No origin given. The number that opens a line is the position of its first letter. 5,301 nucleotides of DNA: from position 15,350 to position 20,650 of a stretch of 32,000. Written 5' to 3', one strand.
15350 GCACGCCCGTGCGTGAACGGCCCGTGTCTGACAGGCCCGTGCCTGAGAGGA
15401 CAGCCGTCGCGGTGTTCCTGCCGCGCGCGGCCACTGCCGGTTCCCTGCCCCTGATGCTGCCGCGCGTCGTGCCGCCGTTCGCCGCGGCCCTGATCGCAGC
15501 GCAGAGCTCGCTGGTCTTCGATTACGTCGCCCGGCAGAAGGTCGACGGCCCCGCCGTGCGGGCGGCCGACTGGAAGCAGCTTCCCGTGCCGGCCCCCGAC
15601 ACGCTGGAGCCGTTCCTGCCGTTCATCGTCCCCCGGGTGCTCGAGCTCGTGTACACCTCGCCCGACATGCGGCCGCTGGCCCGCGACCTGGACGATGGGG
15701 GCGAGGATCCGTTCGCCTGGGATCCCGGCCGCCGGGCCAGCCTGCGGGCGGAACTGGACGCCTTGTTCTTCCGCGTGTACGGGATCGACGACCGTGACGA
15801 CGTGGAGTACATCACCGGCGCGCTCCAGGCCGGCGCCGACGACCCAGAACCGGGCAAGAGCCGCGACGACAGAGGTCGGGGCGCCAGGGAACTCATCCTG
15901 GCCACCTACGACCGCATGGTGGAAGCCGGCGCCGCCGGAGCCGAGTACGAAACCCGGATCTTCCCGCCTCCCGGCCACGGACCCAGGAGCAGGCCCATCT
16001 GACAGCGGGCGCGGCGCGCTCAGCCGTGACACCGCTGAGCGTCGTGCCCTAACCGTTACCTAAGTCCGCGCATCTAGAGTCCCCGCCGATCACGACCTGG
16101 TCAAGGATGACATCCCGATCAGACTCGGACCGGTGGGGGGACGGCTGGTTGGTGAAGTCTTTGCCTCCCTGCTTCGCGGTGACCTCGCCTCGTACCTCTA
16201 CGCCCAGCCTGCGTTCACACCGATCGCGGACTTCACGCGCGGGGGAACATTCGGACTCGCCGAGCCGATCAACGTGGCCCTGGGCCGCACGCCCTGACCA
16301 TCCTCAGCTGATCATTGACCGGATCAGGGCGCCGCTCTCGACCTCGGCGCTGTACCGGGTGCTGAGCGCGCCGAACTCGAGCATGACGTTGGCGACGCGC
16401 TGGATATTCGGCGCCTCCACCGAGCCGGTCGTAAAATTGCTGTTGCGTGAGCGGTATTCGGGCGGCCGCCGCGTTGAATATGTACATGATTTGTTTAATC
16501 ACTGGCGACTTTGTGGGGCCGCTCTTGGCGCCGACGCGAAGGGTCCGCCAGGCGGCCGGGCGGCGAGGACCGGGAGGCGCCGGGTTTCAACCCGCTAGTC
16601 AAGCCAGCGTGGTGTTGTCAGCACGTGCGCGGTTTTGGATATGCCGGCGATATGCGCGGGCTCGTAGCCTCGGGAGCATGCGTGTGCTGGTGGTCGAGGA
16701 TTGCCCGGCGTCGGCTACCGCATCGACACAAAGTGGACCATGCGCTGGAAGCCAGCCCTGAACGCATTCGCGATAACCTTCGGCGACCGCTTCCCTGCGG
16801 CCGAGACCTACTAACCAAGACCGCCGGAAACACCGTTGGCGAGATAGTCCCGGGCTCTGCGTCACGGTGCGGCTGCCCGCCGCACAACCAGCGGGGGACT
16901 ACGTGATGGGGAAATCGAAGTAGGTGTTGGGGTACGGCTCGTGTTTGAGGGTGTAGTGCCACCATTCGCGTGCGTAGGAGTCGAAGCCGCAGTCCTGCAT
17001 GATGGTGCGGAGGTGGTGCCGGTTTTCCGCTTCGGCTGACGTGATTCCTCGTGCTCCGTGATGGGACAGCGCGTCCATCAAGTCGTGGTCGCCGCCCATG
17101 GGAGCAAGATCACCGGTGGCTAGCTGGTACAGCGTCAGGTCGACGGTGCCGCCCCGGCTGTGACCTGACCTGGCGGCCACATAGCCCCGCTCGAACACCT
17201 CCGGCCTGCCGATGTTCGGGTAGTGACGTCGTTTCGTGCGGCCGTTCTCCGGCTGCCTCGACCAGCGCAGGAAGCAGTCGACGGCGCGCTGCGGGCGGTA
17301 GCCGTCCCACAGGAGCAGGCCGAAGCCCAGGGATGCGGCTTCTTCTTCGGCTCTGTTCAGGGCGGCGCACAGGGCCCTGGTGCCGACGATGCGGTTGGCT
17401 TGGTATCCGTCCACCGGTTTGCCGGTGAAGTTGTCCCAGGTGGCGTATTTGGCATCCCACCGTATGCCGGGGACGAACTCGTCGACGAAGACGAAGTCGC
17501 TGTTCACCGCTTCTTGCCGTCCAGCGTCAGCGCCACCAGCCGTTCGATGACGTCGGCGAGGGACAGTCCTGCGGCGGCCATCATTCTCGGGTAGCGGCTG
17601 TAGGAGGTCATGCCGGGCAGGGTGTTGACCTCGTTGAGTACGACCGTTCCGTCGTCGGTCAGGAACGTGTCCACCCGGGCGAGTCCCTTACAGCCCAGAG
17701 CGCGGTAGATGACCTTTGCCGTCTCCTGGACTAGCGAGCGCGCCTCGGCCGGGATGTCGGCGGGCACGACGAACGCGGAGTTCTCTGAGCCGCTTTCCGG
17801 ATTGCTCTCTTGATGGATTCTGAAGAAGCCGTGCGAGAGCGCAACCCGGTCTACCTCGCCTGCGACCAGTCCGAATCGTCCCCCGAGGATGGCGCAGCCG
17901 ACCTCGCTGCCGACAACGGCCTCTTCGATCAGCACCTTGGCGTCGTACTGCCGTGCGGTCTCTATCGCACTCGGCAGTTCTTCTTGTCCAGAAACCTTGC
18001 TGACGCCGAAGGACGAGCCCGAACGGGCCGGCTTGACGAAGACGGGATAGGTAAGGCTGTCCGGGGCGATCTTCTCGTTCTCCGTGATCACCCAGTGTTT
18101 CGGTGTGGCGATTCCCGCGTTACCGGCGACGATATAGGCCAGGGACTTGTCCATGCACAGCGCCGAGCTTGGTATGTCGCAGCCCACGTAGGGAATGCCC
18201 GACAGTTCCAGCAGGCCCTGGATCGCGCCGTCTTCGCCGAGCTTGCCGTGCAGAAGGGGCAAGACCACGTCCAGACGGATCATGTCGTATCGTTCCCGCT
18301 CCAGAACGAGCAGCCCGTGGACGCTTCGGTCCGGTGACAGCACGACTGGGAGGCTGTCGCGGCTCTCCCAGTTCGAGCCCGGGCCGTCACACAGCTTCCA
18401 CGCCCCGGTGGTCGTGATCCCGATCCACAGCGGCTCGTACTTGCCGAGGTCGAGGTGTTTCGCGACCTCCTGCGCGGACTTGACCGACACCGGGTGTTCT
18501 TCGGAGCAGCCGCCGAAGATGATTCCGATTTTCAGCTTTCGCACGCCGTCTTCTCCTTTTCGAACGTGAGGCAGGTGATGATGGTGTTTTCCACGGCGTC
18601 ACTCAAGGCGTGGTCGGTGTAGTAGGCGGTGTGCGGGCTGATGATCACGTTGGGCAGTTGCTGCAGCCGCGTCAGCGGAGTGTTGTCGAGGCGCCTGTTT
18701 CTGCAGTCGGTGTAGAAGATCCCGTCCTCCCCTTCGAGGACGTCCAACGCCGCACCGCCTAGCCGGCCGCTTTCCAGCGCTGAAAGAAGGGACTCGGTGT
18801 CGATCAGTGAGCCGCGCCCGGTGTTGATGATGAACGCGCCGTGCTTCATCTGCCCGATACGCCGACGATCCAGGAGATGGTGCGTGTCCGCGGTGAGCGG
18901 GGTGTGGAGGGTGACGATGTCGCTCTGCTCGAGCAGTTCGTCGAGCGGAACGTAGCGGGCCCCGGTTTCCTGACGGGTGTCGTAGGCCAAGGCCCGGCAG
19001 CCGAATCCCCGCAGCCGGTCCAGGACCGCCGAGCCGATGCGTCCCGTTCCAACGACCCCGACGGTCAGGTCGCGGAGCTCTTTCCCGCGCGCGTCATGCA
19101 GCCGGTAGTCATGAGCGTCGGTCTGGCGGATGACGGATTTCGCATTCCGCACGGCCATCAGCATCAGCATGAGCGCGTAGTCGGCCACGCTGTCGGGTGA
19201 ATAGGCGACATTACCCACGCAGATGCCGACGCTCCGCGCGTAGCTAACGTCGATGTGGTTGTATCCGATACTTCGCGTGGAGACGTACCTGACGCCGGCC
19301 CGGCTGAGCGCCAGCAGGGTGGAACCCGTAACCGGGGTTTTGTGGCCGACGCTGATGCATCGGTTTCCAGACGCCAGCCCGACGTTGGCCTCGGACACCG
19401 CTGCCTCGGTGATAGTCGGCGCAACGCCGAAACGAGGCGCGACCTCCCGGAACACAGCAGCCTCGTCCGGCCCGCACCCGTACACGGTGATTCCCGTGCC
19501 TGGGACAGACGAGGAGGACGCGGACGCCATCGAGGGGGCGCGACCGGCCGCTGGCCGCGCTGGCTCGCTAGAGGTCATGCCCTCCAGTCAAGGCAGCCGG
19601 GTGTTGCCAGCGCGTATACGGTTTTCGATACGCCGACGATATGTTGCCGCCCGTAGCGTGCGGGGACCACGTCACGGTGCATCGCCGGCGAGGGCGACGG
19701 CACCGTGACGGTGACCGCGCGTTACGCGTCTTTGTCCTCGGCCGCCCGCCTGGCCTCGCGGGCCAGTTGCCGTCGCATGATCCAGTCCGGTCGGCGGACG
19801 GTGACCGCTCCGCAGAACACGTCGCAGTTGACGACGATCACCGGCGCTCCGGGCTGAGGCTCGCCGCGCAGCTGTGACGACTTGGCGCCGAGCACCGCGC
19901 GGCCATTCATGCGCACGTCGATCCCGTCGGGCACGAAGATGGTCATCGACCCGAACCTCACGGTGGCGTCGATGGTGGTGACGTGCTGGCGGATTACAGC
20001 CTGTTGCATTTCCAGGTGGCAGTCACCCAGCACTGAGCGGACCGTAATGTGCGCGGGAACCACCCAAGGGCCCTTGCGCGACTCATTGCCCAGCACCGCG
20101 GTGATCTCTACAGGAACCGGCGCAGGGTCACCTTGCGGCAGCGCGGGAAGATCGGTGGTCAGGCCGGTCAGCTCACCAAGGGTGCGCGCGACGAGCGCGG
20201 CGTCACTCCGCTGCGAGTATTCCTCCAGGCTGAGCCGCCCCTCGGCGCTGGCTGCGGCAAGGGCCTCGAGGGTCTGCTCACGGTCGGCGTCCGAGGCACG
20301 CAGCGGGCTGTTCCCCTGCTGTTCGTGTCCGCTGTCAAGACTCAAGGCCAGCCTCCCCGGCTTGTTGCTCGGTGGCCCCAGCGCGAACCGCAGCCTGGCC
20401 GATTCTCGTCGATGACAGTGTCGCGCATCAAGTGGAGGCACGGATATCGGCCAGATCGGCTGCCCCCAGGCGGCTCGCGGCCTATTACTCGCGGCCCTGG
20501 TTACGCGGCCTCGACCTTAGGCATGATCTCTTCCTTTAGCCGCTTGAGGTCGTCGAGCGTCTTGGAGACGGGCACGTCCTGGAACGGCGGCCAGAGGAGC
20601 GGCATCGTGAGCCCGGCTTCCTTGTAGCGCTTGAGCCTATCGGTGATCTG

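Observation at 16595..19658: vanHAX is bracketed by two diverged direct copies of the same intergenic module; one still drives an 8-codon response-regulator stub followed about 30 bp later by an IS256 transposase tail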

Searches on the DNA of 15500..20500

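Call 53: search_rna_families(source=window, start=15500, end=20500, threshold=evalue, max_evalue=1)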
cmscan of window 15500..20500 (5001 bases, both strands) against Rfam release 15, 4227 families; matches with E-value up to 1: 0.
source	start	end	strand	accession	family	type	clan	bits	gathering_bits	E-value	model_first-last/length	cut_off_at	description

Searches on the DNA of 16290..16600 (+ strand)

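Call 52: search_dna_similar(query=window:16290-16600:+, collection=plasmids, mode=distant, max_rows=10, max_evalue=0.01)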
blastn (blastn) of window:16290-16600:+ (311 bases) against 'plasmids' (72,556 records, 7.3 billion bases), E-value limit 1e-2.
No match.

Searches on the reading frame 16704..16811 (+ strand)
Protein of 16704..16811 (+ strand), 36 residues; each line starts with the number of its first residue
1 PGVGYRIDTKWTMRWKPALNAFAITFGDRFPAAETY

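Call 25: search_protein_families(library=pfam, proteins=[window:16704-16811:+], max_evalue=1)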
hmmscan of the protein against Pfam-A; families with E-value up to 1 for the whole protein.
seq(36 aa): 0 families

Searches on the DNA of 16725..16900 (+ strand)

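Call 24: search_dna_similar(query=window:16725-16900:+, collection=plasmids, mode=distant, max_rows=15, max_evalue=0.001)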
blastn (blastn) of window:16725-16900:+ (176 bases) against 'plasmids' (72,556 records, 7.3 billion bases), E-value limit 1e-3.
Records with a match: 141; places in all: 202; records where one place covers at least 80% of the query: 0.
Best place of each record, by identity: 90-95% 1; 80-90% 76; 60-80% 64.
By first word of the organism name: Streptomyces 79; Rhodococcus 24; Mycobacterium 19; Pseudonocardia 6; Gordonia 5; Mycolicibacterium 4; Arthrobacter 1; Tsukamurella 1; Nonomuraea 1; Nocardia 1.
By predicted mobility (MOB-suite, as given by PLSDB): non-mobilizable 71; mobilizable 68; conjugative 2.
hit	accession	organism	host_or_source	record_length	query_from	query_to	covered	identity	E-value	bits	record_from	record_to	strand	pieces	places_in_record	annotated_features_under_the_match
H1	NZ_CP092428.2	Mycolicibacterium rufum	-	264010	10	128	68%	84.0%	1e-27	130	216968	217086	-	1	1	none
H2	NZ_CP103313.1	Mycolicibacterium rufum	-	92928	10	127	67%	84.7%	1e-28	132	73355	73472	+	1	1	IS256 family transposase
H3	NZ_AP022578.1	Mycolicibacterium aubagnense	-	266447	9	127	68%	83.2%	2e-26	125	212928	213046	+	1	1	none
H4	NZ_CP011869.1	Pseudonocardia sp. HH130629-09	Apterostigma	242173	3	129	72%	76.4%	3e-16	92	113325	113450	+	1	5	IS256 family transposase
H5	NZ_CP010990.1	Pseudonocardia sp. EC080625-04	Apterostigma dentigerum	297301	3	128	72%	75.4%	5e-14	85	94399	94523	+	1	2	none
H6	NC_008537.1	Arthrobacter sp. FB24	-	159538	10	131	69%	77.9%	2e-18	100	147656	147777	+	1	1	IS256-like element ISArsp4 family transposase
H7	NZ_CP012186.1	Pseudonocardia sp. EC080619-01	Apterostigma dentigerum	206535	3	127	71%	75.2%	2e-13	83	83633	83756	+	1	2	IS256 family transposase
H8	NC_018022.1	Mycolicibacterium chubuense NBB4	-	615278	10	127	67%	79.7%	1e-20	106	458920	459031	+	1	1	none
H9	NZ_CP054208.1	Rhodococcus qingshengii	cell culture,carbendazim contaminated ...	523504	22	148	72%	72.7%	1e-7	63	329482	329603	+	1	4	IS256 family transposase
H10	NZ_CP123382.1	Gordonia sp. SMJS1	Pure culture,sediment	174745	10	132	70%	74.2%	7e-12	77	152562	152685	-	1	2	IS256 family transposase | nucleotidyl transferase AbiEii/AbiGii toxin family protein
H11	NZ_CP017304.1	Rhodococcus sp. YL-1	pure culture,soil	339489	10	129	68%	75.0%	2e-13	82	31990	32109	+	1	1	IS256 family transposase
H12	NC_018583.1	Gordonia sp. KTR9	-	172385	10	127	67%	74.6%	2e-12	79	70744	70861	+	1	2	IS256 family transposase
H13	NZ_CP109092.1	Streptomyces scopuliridis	-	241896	10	128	68%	72.1%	2e-5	56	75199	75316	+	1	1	IS256 family transposase | transposase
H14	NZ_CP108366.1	Streptomyces sp. NBC_01340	-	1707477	10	130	69%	70.7%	3e-4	52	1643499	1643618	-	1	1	none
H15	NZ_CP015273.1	Mycobacterium intracellulare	Homo sapiens,cell culture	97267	10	113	59%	82.1%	3e-16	92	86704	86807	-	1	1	IS256 family transposase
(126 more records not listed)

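Call 28: get_annotated_region(hit=H2, flank=1800)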
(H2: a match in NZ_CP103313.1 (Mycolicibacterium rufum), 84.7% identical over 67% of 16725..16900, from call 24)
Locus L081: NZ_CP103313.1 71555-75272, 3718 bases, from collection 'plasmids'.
description: Mycolicibacterium rufum strain JCM 16372 plasmid unnamed2, complete sequence
organism: Mycolicibacterium rufum (NCBI taxid 318424)
taxonomy: Bacteria; Actinomycetota; Actinomycetes; Mycobacteriales; Mycobacteriaceae; Mycolicibacterium; Mycolicibacterium rufum
host: -; source: -; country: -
typing (MOB-suite, as given by PLSDB): non-mobilizable
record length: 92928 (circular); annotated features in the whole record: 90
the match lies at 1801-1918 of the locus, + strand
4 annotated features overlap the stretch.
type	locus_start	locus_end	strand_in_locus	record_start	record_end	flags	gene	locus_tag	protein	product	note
CDS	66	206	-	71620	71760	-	-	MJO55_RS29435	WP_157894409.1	hypothetical protein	-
CDS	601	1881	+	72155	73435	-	-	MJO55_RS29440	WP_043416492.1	IS256 family transposase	-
CDS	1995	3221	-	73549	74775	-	-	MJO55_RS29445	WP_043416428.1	IS110 family transposase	-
CDS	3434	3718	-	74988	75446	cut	-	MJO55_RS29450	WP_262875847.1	hypothetical protein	-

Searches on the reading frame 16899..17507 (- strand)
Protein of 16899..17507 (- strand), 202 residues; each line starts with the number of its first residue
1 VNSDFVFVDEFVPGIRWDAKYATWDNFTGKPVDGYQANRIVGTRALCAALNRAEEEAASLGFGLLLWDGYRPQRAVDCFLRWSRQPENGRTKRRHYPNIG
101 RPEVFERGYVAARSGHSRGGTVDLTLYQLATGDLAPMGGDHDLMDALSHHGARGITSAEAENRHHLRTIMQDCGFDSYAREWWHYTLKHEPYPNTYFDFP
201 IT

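Call 8: search_protein_families(library=pfam, proteins=[window:16899-17507:-], max_evalue=0.01)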
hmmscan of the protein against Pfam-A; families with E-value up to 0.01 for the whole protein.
window:16899-17507:- (202 aa): 1 family
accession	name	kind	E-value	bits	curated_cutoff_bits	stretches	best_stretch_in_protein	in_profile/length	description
PF01427.22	Peptidase_M15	-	2.2e-61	207.5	27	1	2-200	2-197/199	D-ala-D-ala dipeptidase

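Call 13: find_encoding_contigs(protein=window:16899-17507:-, flank=10000, max_places=10)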
Protein window:16899-17507:- (202 aa): no gene with exactly this product is on record in the collection.

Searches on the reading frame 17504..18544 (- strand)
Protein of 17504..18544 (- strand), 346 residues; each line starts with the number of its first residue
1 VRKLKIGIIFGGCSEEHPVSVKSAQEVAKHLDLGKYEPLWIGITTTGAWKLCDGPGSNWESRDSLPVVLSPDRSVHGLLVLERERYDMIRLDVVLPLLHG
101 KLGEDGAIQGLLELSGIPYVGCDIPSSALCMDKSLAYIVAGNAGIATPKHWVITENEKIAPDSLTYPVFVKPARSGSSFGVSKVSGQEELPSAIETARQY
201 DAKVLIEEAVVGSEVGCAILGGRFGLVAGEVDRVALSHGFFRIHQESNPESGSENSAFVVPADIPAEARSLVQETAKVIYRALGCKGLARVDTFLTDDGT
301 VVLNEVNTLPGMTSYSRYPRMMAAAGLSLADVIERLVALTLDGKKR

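Call 8: search_protein_families(library=pfam, proteins=[window:17504-18544:-], max_evalue=0.01)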
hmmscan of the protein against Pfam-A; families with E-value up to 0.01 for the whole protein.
window:17504-18544:- (346 aa): 6 families
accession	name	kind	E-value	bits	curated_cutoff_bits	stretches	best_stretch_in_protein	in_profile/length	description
PF07478.18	Dala_Dala_lig_C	-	9.7e-59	198.7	24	1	155-337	17-203/204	D-ala D-ala ligase C-terminus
PF01820.27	Dala_Dala_lig_N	-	1.5e-31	109.9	34.6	1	5-122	1-121/121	D-ala D-ala ligase N-terminus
PF02222.28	ATP-grasp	-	6.4e-12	45.9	27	1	142-307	5-160/179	ATP-grasp domain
PF13535.11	ATP-grasp_4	-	1e-06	28.9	27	1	165-309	2-151/160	ATP-grasp domain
PF02655.19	ATP-grasp_3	-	1.7e-05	25.4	23.2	1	130-307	1-154/160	ATP-grasp domain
PF02786.22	CPSase_L_D2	-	0.0018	18.3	19.8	0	159-210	32-89/211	Carbamoyl-phosphate synthase L chain, ATP binding domain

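Call 14: find_encoding_contigs(protein=window:17504-18544:-, flank=10000, max_places=10)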
Protein window:17504-18544:- (346 aa): no gene with exactly this product is on record in the collection.

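Call 15: find_related_loci(query=window:17504-18544:-, collection=genome_contigs, flank=10000)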
Query window:17504-18544:- (346 aa) in genome_contigs; peptide patterns used: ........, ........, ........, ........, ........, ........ (x = any residue, [..] = any of these).
599 stretches matched a pattern (row limit reached: there are more); 524 encode a relative of the query (tblastn E <= 1e-3); the best 80 are kept; 80 distinct loci.
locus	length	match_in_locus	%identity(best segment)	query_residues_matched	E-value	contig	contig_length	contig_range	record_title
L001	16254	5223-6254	81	3-346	0e+0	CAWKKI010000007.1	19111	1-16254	MAG: uncultured Actinomycetota bacterium isolate MFD05502.bin.2.127 genome assembly, contig: contig_41475, whole genome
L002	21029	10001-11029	81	3-345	0e+0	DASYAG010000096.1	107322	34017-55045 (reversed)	MAG TPA_asm: Acidothermaceae bacterium isolate SMAG_U4874 k141_4716211, whole genome shotgun sequence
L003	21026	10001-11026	81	3-344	0e+0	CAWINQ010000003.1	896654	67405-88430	MAG: uncultured Actinomycetota bacterium isolate MFD05442.bin.3.622 genome assembly, contig: contig_3329, whole genome s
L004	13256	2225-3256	79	3-346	0e+0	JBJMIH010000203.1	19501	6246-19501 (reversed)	MAG: Mycobacteriales bacterium isolate H2_16_all_fractions_metab_conc_119_73_28 k255_6240841, whole genome shotgun seque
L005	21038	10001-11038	78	1-346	0e+0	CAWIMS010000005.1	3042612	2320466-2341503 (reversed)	MAG: uncultured Actinomycetota bacterium isolate MFD04944.bin.1.282 genome assembly, contig: contig_33080, whole genome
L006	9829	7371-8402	79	1-344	0e+0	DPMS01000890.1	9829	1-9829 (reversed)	MAG TPA_asm: Actinomycetota bacterium isolate UBA9676 contig_1883, whole genome shotgun sequence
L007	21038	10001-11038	79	1-346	0e+0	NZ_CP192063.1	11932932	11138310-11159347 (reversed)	Actinoallomurus sp. CA-150999 chromosome, complete genome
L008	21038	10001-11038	77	1-346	0e+0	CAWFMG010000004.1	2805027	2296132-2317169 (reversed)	MAG: uncultured Actinomycetota bacterium isolate MFD04212.bin.1.291 genome assembly, contig: contig_2265, whole genome s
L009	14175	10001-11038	77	1-346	0e+0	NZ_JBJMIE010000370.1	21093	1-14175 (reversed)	MAG: Actinophytocola sp. isolate H1_18_all_fractions_conc_125_71_10 k255_3635337, whole genome shotgun sequence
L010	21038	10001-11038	78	1-346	0e+0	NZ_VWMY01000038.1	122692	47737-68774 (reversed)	Streptomyces albicerus strain TRM68295 scaffold38, whole genome shotgun sequence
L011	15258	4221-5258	78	1-346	0e+0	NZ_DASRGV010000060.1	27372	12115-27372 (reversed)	MAG: Actinocrinis sp. isolate SMAG_U10067 k141_1505919, whole genome shotgun sequence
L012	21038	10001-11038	77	1-346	0e+0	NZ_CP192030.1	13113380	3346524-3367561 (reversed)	Dactylosporangium sp. CA-233914 chromosome, complete genome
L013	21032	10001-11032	78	1-344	0e+0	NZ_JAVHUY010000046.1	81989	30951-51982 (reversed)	Phytohabitans maris strain ZYX-F-186 Scaffold46, whole genome shotgun sequence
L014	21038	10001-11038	78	1-346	0e+0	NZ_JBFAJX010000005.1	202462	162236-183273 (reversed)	Streptomyces sp. NPDC050428 NPDC050428_128_B4.ctg-0005, whole genome shotgun sequence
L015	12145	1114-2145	76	3-346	0e+0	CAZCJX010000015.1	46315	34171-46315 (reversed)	MAG TPA_asm: uncultured Actinomycetes bacterium isolate SRP272529_co2_40 genome assembly, contig: NODE_1077_length_46315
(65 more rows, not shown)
